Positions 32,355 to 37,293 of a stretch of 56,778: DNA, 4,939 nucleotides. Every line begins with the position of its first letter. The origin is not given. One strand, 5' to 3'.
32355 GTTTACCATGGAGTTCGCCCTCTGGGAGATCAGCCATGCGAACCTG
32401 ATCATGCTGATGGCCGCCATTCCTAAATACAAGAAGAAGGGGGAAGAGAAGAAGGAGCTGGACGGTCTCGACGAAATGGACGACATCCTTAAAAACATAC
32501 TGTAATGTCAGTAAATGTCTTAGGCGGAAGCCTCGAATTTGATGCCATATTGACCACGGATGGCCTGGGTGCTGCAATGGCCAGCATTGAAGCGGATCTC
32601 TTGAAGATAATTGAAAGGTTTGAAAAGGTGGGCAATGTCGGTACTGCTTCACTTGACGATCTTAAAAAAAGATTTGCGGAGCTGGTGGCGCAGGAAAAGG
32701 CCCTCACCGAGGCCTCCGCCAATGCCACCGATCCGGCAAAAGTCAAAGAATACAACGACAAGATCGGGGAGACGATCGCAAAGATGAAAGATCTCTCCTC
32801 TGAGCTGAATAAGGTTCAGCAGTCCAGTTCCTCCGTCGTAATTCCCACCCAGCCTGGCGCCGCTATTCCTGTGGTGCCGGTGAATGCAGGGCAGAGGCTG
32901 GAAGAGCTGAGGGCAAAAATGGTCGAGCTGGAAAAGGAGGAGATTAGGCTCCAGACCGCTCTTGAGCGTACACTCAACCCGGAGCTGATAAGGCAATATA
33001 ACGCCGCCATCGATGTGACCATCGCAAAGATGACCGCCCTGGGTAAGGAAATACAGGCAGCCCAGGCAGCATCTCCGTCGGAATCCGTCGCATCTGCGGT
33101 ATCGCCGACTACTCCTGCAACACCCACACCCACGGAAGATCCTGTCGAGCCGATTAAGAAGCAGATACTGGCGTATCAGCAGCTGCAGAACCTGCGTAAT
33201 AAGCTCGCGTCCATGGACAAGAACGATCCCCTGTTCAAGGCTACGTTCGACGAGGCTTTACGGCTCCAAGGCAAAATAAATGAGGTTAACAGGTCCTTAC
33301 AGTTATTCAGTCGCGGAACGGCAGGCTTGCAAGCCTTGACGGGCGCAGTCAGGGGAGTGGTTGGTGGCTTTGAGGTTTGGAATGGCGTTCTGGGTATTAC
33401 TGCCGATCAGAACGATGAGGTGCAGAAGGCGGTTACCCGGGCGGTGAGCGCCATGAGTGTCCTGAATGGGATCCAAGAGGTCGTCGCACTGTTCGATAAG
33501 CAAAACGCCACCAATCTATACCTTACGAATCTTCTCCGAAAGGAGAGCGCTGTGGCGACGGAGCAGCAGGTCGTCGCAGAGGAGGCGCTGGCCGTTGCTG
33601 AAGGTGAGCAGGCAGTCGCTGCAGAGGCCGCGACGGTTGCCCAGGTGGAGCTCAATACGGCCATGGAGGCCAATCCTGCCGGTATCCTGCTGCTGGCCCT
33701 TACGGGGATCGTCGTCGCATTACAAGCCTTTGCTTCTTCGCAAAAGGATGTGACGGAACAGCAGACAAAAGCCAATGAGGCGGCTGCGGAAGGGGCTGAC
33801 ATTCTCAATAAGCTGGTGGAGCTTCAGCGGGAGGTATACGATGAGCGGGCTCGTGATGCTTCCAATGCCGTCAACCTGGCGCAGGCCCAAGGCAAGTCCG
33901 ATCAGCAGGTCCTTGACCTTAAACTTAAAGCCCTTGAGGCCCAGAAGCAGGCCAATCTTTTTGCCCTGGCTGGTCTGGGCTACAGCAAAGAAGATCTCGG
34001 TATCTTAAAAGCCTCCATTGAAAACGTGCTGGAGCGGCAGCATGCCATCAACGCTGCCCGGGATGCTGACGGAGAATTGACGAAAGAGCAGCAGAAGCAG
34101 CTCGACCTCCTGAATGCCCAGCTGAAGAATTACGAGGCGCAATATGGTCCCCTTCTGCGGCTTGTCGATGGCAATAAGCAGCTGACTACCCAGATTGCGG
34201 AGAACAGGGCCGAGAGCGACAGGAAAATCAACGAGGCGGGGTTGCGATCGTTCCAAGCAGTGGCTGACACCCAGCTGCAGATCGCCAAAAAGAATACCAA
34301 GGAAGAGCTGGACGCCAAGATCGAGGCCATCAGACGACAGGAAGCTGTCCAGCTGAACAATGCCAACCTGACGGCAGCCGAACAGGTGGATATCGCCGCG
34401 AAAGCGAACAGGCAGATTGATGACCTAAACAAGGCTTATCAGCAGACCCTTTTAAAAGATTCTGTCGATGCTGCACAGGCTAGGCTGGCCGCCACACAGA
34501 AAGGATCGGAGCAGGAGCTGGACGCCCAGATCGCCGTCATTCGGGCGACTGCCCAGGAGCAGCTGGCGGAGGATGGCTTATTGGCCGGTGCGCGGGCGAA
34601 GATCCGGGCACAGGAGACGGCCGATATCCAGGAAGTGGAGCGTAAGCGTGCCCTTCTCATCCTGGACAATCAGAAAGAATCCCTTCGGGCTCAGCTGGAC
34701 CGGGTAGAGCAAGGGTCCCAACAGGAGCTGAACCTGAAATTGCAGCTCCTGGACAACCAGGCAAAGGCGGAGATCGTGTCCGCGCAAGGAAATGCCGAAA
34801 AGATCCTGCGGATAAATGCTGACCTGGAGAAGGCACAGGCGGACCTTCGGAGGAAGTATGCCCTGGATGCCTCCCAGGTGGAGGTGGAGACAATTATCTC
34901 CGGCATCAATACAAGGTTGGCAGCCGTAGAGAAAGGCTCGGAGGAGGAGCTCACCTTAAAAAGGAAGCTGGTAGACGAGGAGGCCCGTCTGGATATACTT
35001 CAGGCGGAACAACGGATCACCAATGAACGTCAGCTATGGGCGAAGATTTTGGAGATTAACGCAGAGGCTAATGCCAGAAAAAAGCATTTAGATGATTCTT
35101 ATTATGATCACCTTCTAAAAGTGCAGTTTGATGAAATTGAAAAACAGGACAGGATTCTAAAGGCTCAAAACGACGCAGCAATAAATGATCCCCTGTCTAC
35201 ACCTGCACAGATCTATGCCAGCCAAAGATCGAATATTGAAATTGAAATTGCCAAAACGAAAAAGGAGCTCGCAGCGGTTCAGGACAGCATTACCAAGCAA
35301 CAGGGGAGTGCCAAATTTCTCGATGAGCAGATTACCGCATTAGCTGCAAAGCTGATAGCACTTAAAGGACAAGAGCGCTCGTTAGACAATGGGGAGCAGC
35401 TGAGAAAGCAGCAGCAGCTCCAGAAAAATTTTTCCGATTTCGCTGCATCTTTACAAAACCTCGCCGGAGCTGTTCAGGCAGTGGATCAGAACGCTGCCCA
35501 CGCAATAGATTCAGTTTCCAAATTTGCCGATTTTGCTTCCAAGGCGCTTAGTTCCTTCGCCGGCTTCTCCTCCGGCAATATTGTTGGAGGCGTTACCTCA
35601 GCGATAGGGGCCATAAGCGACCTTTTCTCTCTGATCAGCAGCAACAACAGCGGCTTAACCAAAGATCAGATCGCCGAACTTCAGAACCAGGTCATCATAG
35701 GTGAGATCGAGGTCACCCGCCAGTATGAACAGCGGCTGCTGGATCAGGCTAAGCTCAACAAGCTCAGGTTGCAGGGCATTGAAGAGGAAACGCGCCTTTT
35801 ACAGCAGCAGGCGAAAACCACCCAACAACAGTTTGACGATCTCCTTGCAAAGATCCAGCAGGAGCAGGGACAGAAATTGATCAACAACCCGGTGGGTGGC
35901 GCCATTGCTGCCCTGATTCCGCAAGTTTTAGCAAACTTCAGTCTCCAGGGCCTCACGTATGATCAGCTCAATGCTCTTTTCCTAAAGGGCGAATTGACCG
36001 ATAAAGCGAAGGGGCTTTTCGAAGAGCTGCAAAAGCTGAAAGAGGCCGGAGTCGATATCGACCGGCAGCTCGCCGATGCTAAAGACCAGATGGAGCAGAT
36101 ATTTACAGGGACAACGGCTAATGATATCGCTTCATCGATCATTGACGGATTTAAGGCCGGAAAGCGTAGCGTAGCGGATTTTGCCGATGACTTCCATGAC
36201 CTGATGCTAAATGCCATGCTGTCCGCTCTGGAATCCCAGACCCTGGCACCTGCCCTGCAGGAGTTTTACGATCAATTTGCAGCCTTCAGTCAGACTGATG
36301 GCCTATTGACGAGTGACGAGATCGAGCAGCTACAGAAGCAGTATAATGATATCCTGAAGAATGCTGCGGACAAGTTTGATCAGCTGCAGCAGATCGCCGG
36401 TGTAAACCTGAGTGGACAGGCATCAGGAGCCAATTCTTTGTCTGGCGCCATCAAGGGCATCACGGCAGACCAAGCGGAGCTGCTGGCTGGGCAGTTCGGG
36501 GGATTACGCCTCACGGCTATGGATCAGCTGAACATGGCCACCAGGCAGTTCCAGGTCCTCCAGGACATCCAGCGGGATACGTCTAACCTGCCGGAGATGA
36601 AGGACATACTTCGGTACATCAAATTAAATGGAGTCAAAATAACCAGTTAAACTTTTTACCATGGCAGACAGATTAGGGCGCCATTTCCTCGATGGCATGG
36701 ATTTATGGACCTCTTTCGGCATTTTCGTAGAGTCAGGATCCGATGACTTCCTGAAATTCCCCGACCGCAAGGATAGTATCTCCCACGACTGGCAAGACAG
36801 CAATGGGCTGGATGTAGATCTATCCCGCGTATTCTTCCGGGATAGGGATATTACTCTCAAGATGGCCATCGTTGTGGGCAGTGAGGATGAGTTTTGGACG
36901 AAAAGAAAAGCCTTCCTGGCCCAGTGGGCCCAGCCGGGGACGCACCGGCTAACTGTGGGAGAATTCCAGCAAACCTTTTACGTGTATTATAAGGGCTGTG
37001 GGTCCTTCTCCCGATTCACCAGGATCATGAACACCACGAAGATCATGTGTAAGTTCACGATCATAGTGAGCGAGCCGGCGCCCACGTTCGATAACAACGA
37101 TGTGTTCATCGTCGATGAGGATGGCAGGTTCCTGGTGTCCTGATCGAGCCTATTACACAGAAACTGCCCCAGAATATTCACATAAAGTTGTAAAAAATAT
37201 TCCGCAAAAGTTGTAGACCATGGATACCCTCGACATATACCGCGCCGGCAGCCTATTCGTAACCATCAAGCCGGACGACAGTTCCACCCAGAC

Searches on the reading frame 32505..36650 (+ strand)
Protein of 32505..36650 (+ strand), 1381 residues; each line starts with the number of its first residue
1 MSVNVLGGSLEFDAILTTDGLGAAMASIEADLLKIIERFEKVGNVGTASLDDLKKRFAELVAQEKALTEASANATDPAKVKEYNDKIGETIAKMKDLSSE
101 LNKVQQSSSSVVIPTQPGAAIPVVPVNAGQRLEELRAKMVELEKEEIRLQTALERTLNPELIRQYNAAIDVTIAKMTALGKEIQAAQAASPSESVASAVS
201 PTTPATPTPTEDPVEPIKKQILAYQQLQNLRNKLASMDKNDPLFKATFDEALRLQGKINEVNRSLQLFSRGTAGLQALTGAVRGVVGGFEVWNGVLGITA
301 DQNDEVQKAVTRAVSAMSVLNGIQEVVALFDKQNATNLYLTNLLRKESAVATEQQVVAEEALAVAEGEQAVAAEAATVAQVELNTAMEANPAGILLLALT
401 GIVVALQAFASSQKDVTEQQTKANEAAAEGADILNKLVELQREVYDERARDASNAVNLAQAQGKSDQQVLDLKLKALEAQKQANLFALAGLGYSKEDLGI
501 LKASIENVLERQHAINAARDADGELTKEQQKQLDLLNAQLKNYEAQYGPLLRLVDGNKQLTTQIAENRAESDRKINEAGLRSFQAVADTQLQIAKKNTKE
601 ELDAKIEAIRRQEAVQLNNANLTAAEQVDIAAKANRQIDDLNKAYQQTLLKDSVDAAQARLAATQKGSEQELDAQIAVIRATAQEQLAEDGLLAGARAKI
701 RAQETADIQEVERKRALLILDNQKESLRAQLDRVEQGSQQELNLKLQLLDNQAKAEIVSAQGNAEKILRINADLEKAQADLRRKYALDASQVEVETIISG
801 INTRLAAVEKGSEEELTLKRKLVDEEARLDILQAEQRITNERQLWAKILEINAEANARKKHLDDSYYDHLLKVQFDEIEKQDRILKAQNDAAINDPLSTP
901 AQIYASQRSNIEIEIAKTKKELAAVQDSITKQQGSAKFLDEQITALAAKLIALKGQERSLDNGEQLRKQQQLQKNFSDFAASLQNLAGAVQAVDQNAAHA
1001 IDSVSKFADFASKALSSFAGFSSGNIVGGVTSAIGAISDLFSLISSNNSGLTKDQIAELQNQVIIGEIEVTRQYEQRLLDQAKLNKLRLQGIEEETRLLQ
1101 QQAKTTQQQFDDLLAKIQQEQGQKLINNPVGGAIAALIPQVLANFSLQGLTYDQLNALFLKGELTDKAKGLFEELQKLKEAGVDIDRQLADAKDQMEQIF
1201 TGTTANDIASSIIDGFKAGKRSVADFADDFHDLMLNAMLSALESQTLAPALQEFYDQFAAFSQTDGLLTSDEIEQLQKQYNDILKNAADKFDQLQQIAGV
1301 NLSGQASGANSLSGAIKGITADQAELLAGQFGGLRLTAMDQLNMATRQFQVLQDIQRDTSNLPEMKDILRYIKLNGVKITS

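Call 47: search_protein_families(library=phrogs, proteins=[window:32505-36650:+], max_evalue=0.001)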
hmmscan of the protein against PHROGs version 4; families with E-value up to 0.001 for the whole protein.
window:32505-36650:+ (1381 aa): 4 families
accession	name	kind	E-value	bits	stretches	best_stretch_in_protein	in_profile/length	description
phrog_21917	-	unknown function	3e-18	66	2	1172-1370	1170-1377/1395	-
phrog_14295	-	unknown function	1.2e-12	47.4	1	1186-1378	1235-1437/1439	-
phrog_971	-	lysis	1.1e-08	35.3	1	30-413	227-541/1338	endolysin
phrog_9959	-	tail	5e-08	32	1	1192-1370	1491-1691/1708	tail length tape measure protein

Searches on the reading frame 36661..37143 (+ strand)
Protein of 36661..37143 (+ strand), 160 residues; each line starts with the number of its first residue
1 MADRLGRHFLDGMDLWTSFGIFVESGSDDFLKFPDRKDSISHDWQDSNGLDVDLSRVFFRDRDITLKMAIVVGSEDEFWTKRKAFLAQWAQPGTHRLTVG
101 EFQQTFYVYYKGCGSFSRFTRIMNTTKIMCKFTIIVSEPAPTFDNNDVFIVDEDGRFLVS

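Call 10: search_protein_families(library=ncbifam, proteins=[window:36661-37143:+], max_evalue=0.01)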
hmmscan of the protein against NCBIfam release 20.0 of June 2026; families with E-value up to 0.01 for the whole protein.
window:36661-37143:+ (160 aa): 0 families

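Call 47: search_protein_families(library=phrogs, proteins=[window:36661-37143:+], max_evalue=0.001)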
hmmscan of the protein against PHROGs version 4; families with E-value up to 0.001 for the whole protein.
window:36661-37143:+ (160 aa): 2 families
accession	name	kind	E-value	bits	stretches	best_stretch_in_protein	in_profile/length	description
phrog_6305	-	tail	1.4e-20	74.8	1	6-147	4-146/314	tail protein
phrog_14220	-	unknown function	3.4e-14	53.8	1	7-105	187-283/401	-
